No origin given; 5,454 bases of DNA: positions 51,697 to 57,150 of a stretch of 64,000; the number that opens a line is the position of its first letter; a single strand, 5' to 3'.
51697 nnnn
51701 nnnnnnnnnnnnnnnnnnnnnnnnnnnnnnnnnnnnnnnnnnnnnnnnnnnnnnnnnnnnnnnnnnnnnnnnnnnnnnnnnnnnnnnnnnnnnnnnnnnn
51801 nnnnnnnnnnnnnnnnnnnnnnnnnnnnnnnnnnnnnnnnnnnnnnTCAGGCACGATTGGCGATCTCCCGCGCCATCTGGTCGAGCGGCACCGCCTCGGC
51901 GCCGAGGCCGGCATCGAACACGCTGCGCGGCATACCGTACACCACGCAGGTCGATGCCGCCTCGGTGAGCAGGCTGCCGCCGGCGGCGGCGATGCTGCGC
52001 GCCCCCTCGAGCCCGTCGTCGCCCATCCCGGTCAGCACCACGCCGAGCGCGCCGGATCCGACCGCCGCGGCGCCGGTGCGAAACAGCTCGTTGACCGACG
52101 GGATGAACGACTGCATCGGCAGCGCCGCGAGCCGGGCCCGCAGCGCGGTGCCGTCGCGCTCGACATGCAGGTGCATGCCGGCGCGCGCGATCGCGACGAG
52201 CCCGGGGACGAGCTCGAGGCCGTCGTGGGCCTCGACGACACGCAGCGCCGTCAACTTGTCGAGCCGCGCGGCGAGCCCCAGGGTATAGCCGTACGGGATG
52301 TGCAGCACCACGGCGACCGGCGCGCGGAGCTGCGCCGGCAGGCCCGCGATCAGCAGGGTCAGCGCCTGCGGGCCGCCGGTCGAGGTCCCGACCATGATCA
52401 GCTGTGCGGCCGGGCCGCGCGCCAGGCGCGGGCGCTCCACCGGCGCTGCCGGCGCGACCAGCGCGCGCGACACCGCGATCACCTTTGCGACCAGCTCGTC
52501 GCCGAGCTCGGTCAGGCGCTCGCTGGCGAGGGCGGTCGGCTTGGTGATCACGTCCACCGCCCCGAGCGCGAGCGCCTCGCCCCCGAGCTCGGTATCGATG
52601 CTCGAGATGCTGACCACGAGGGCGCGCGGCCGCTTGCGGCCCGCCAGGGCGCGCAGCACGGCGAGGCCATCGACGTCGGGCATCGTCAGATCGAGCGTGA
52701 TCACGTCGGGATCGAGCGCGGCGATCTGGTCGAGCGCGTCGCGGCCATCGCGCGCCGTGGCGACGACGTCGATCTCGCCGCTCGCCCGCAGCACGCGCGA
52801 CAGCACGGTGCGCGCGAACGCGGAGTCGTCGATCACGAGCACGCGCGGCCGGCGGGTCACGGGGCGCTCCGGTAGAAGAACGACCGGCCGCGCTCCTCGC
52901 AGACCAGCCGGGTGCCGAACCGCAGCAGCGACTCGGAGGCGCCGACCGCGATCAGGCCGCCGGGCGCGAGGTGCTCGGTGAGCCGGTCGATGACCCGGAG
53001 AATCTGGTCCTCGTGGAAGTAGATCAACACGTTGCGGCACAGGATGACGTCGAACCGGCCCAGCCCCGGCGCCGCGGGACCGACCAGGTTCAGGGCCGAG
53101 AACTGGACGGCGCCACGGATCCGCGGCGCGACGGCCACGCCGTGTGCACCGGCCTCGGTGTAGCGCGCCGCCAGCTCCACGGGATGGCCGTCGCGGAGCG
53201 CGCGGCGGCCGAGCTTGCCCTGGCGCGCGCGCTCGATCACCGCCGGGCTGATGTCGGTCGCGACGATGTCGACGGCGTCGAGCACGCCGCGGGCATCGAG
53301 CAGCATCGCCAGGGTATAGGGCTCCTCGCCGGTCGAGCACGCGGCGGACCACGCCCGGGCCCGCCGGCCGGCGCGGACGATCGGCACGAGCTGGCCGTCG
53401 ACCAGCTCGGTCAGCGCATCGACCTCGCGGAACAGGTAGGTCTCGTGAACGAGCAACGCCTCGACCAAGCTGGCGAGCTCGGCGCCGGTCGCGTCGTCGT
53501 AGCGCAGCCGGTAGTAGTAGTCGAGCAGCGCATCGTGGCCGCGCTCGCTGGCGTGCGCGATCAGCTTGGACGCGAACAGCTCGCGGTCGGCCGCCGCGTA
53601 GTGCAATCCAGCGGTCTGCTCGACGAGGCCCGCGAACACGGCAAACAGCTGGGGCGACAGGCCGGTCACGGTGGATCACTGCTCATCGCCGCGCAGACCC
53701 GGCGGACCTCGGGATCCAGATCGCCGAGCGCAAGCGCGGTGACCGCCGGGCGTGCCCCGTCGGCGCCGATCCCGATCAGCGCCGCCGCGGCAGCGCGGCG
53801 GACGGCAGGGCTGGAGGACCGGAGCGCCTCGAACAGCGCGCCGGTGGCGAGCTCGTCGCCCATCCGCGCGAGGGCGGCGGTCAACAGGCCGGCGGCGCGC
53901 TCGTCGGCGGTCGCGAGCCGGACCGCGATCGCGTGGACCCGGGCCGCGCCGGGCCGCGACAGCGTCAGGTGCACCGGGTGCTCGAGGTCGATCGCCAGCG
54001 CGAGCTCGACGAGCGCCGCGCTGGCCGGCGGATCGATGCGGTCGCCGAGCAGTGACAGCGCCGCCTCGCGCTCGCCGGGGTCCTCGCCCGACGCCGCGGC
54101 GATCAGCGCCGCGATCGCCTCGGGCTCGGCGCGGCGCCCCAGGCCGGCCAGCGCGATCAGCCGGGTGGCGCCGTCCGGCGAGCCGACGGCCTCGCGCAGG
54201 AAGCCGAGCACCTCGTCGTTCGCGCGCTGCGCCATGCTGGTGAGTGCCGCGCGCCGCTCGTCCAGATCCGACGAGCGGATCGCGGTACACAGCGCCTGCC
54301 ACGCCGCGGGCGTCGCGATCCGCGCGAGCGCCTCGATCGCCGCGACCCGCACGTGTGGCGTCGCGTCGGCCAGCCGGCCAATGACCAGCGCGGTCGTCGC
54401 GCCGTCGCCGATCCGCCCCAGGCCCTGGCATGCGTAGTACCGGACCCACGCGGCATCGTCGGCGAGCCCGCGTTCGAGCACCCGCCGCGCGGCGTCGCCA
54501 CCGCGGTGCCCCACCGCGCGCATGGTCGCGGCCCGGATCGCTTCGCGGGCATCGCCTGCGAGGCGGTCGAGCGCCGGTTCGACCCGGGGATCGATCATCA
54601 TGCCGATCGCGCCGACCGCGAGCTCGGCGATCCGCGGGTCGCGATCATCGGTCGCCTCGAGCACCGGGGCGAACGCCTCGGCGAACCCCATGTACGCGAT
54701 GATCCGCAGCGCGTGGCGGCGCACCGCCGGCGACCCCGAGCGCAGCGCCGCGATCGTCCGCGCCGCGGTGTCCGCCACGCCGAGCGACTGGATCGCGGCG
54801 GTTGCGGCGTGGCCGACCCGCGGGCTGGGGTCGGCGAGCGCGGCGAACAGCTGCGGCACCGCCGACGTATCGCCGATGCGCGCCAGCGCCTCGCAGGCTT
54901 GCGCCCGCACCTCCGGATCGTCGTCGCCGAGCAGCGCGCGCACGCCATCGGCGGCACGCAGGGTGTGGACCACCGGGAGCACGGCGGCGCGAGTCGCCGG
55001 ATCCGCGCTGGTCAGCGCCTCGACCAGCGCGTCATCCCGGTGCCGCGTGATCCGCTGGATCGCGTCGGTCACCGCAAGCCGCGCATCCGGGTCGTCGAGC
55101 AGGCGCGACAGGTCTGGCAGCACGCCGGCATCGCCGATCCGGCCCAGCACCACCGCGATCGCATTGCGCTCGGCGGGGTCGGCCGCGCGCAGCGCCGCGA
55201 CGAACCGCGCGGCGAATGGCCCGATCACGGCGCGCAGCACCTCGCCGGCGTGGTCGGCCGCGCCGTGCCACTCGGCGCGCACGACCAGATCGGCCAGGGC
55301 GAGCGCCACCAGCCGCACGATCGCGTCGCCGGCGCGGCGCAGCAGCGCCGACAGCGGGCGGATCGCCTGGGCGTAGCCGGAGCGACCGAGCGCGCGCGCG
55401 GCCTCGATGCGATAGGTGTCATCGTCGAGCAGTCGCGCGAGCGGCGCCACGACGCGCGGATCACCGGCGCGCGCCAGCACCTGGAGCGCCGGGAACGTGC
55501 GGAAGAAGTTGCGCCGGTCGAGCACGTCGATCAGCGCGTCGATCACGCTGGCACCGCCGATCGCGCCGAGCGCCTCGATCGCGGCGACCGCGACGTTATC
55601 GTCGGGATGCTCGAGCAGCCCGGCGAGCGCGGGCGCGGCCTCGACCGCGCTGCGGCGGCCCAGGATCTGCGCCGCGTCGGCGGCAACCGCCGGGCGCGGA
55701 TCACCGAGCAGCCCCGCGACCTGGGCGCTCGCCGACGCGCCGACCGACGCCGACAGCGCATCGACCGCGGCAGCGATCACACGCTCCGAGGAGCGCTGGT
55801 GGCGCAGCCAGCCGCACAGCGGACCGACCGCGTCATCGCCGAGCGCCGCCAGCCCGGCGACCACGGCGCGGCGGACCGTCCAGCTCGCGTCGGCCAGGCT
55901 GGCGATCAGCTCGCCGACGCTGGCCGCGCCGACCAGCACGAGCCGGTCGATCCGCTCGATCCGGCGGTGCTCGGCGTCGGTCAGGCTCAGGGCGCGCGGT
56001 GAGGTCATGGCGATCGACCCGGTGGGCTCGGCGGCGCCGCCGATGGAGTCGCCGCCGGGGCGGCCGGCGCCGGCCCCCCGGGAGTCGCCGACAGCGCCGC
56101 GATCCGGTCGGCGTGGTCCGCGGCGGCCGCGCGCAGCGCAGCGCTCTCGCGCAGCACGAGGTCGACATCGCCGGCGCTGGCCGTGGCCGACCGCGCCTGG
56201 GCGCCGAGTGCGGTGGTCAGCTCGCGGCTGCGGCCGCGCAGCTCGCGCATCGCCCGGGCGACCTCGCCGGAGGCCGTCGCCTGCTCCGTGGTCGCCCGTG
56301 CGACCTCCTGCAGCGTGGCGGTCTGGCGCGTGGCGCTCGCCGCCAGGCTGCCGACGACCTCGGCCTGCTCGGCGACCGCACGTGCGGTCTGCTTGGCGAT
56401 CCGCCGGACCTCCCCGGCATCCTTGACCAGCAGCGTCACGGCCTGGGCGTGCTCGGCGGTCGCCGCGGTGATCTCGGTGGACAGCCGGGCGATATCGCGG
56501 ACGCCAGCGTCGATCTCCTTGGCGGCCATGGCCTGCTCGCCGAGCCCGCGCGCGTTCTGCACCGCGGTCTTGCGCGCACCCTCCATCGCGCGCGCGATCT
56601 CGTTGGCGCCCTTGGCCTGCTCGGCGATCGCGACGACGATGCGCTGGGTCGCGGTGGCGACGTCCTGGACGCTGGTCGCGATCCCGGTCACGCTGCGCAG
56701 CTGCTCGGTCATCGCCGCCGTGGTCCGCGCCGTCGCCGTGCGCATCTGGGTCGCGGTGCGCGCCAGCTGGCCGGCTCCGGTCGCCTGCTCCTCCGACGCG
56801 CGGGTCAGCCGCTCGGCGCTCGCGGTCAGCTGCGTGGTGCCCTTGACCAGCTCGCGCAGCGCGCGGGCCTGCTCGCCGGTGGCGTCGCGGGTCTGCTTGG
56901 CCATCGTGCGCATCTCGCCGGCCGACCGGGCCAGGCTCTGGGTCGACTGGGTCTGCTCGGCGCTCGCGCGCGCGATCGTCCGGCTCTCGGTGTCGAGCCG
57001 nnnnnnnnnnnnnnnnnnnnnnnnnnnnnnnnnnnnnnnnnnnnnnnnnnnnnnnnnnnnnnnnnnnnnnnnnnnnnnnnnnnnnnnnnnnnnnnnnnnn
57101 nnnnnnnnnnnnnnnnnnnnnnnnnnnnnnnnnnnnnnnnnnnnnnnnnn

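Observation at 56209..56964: Nine exact-period 28-residue repeats, each with an EQ/EH pair, extending a soluble MCP far beyond known lengths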

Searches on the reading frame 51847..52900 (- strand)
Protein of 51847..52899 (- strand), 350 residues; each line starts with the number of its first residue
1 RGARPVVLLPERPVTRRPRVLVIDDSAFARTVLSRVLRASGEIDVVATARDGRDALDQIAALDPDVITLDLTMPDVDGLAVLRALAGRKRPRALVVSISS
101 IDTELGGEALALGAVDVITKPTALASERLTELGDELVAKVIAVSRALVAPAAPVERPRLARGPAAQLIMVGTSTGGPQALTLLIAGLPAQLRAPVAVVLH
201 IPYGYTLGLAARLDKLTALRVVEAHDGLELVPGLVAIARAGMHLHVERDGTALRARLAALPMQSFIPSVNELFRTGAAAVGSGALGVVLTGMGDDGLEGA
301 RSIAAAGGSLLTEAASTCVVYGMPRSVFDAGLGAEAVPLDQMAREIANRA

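Call 8: search_protein_families(library=pfam, proteins=[window:51847-52900:-], max_evalue=0.001)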
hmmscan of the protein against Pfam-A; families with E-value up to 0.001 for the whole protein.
window:51847-52900:- (351 aa): 0 families

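Call 69: search_protein_families(library=ncbifam, proteins=[window:51847-52899:-], max_evalue=0.001)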
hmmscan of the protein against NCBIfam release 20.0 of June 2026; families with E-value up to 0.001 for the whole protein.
window:51847-52899:- (350 aa): 77 families (the best 25 are shown)
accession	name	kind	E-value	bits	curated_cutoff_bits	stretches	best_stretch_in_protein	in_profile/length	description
NF001965.0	PRK00742.1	subfamily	1.5e-88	297.4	293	1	19-348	5-351/357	chemotaxis-specific protein-glutamate methyltransferase CheB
NF009206.0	PRK12555.1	subfamily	1.5e-76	257.6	342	1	19-348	2-334/340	chemotaxis-specific protein-glutamate methyltransferase CheB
TIGR02875.1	spore_0_A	equivalog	1.8e-15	56.9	200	1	19-146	4-135/262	sporulation transcription factor Spo0A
NF007935.0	PRK10651.1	equivalog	3.6e-15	55.7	250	1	18-114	7-103/216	two-component system response regulator NarL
NF008677.0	PRK11697.1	equivalog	1.6e-14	53.9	246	1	19-122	3-103/238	two-component system response regulator BtsR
NF041367.1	CheY_Halo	equivalog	1.8e-13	50.8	200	1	20-122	1-101/114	chemotaxis protein CheY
NF008469.0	PRK11361.1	equivalog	2.7e-13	49.4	714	1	17-126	4-111/461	acetoacetate metabolism transcriptional regulator AtoC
NF007969.0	PRK10693.1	equivalog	5.9e-13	48.5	329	1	19-123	9-111/337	two-component system response regulator RssB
NF052596.1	RR_EAL_PvrR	equivalog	1.1e-12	47.3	580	1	18-144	4-132/398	response regulator cyclic di-GMP phosphodiesterase PvrR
NF006900.1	PRK09390.1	equivalog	1.2e-11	44.5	255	1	15-122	2-107/203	response regulator FixJ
NF045944.1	ResRegRpaBCyano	equivalog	1.7e-11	44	330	1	21-123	1-100/229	response regulator transcription factor RpaB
NF040534.1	resp_reg_YycF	equivalog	8.7e-11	41.5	340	1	19-123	2-103/231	response regulator YycF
NF011896.0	PRK15369.1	equivalog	1.2e-10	41.4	242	1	19-120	5-106/211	two component system response regulator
NF045505.1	RR_RssB_Pseudo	equivalog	1.8e-10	40.4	700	1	19-122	7-108/394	two-component system response regulator RssB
NF007689.0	PRK10365.1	equivalog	1.9e-10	40.1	760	1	20-200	8-183/441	sigma-54-dependent response regulator transcription factor ZraR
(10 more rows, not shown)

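Call 70: search_protein_families(library=pfam, proteins=[window:51847-52899:-], max_evalue=0.01)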
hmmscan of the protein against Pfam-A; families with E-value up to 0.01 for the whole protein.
window:51847-52899:- (350 aa): 2 families
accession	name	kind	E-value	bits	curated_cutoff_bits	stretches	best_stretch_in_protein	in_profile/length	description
PF01339.22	CheB_methylest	-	3.1e-49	167.5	24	1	168-346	1-174/174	CheB methylesterase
PF00072.30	Response_reg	-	9.6e-21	74.5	30.2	1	20-123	1-102/111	Response regulator receiver domain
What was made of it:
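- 51847..52860 (-): cheB methylesterase (receiver + CheB_methylest). Pfam and NCBIfam (calls 69, 70).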

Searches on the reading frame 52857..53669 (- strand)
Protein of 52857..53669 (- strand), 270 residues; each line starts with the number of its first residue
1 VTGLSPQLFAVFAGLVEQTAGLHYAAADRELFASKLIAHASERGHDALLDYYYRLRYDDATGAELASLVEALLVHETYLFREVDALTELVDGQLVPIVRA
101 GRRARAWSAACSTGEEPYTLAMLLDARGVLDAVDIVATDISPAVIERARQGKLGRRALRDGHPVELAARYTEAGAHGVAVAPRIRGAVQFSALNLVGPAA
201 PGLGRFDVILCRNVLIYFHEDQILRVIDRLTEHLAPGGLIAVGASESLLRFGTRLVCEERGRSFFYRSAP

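Call 8: search_protein_families(library=pfam, proteins=[window:52857-53669:-], max_evalue=0.001)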
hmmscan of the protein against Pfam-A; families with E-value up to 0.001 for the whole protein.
window:52857-53669:- (270 aa): 5 families
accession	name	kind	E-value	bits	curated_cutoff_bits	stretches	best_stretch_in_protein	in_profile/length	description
PF01739.24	CheR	-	4.3e-43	147.5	27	1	76-249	2-180/195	CheR methyltransferase, SAM binding domain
PF08242.18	Methyltransf_12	-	7.1e-10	39.9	30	1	119-240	13-98/98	Methyltransferase domain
PF13649.12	Methyltransf_25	-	2.9e-06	28.3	27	0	204-238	63-97/97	Methyltransferase domain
PF13489.12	Methyltransf_23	-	1.4e-05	25.3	27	1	124-241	40-115/164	Methyltransferase domain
PF08241.18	Methyltransf_11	-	0.00036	21.5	21.2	0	133-241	19-94/95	Methyltransferase domain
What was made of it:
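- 52857..53669 (-): cheR methyltransferase (270 aa). Pfam CheR, E = 4.3e-43 (call 8).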

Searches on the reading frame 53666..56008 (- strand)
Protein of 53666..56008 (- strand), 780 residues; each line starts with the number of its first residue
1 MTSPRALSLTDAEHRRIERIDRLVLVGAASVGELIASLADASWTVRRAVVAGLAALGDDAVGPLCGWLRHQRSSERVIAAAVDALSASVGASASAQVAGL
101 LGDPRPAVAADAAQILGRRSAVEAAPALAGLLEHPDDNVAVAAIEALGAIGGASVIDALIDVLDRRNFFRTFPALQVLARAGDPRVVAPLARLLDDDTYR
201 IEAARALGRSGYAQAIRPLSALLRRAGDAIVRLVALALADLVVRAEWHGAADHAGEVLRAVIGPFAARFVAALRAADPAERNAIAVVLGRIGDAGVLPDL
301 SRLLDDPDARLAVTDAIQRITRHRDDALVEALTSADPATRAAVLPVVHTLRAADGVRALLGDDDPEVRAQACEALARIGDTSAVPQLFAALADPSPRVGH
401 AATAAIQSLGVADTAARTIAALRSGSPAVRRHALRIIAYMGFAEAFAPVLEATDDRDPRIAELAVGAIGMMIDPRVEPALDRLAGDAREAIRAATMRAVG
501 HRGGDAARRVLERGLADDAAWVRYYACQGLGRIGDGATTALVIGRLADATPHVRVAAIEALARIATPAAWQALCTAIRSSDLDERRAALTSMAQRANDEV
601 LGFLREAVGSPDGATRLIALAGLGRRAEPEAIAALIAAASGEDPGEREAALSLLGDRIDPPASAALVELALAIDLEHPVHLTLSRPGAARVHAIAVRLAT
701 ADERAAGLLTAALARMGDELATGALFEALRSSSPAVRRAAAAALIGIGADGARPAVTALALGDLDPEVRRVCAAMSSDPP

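Call 8: search_protein_families(library=pfam, proteins=[window:53666-56008:-], max_evalue=0.001)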
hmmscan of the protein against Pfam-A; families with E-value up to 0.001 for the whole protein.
window:53666-56008:- (780 aa): 6 families
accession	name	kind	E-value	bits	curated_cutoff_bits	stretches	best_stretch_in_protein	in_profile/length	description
PF13646.12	HEAT_2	-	1.8e-81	269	27.7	10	514-591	7-86/88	HEAT repeats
PF02985.28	HEAT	-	5.5e-29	97.9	23.5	0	358-380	7-29/31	HEAT repeat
PF13513.12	HEAT_EZ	-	6.3e-12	46.2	27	0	357-378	34-55/55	HEAT-like repeat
PF03130.22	HEAT_PBS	-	3.5e-08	33.6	20.9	0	139-164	1-26/27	PBS lyase HEAT-like repeat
PF00514.29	Arm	-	5.6e-06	26.7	20.6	0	358-378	19-39/41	Armadillo/beta-catenin-like repeat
PF12717.13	Cnd1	-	6.6e-05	23.5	26.4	0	356-410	26-86/162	non-SMC mitotic condensation complex subunit 1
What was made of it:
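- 53666..56008 (-): HEAT-repeat protein, 780 aa (Cpc7-like), translationally coupled to the MCP. Pfam HEAT_2, E = 1.8e-81, 10 stretches (call 8).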

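Call 69: search_protein_families(library=ncbifam, proteins=[window:53666-56008:-], max_evalue=0.001)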
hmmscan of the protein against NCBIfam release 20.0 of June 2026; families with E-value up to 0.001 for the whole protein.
window:53666-56008:- (780 aa): 7 families
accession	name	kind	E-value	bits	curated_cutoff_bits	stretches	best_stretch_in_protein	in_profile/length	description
NF045915.1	PhycobilmeDegNblB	equivalog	5.4e-22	78.4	300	3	15-198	17-205/214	phycobilisome degradation protein NblB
TIGR02270.1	TIGR02270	subfamily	3.6e-20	72.4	206.8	2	225-470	50-293/410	TIGR02270 family protein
NF058502.1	phyc_lyase_CpcE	equivalog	8.2e-17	61.5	330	1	143-202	62-121/260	C-phycocyanin alpha-cysteine-84 phycocyanobilin lyase subunit CpcE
NF010374.0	PRK13800.1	equivalog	1.8e-12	46.4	1196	1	271-530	629-895/898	fumarate reductase/succinate dehydrogenase flavoprotein subunit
NF058515.1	phyc_lyase_CpcF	equivalog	1.1e-07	31.7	220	1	111-209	18-118/200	C-phycocyanin alpha-cysteine-84 phycocyanobilin lyase subunit CpcF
NF045662.1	DVU0298_fam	equivalog_domain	1.2e-07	31.6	75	0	355-393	149-186/213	DVU0298 family protein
NF058505.1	phyc_lyase_CpeY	equivalog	4.4e-05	22.2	600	0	366-470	67-172/419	C-phycoerythrin alpha-cysteine-82 phycoerythrobilin lyase CpeY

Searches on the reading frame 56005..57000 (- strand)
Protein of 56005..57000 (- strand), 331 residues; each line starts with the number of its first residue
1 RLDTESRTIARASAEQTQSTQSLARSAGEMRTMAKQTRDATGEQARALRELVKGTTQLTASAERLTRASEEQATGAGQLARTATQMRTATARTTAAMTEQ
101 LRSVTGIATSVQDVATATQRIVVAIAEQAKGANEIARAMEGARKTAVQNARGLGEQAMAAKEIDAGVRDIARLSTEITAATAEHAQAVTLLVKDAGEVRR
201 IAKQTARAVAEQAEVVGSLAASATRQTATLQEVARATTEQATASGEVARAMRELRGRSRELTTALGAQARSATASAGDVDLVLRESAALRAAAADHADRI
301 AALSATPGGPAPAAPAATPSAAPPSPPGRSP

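Call 70: search_protein_families(library=pfam, proteins=[window:56005-57000:-], max_evalue=0.01)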
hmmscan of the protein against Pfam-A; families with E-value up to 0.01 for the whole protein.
window:56005-57000:- (331 aa): 1 family
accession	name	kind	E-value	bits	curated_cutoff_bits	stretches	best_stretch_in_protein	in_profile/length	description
PF00015.26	MCPsignal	-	3.1e-07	30.8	34.6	0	9-88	91-170/172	Methyl-accepting chemotaxis protein (MCP) signalling domain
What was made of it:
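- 56083..57066 (-): Array of about 12 tandem 28-residue (4-heptad) units, residues 507-834, consensus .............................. The C-terminal 331 aa hit MCPsignal model positions 91-170 (call 70).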

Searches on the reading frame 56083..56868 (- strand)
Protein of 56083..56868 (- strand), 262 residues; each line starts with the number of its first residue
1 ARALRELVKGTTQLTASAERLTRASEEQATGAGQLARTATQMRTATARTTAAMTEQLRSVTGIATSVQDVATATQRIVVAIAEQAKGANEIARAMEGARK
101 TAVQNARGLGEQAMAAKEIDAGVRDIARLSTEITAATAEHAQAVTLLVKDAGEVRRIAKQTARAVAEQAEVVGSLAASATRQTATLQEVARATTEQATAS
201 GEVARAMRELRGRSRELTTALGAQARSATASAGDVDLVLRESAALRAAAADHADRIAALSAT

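Call 32: find_homologous_proteins(query=window:56083-56868:-, max_evalue=0.00001)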
Query window:56083-56868:- (262 aa): 2 proteins with E <= 0.00001 among 8000 candidates.
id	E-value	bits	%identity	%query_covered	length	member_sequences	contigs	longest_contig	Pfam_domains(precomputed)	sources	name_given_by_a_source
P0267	5.9e-58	214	63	76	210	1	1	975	-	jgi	jgi:methyl-accepting chemotaxis protein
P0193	1.1e-38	151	55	58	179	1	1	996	-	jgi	jgi:hypothetical protein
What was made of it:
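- Tried and rejected: The word prefilter is probably swamped by low-complexity words (call 32).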
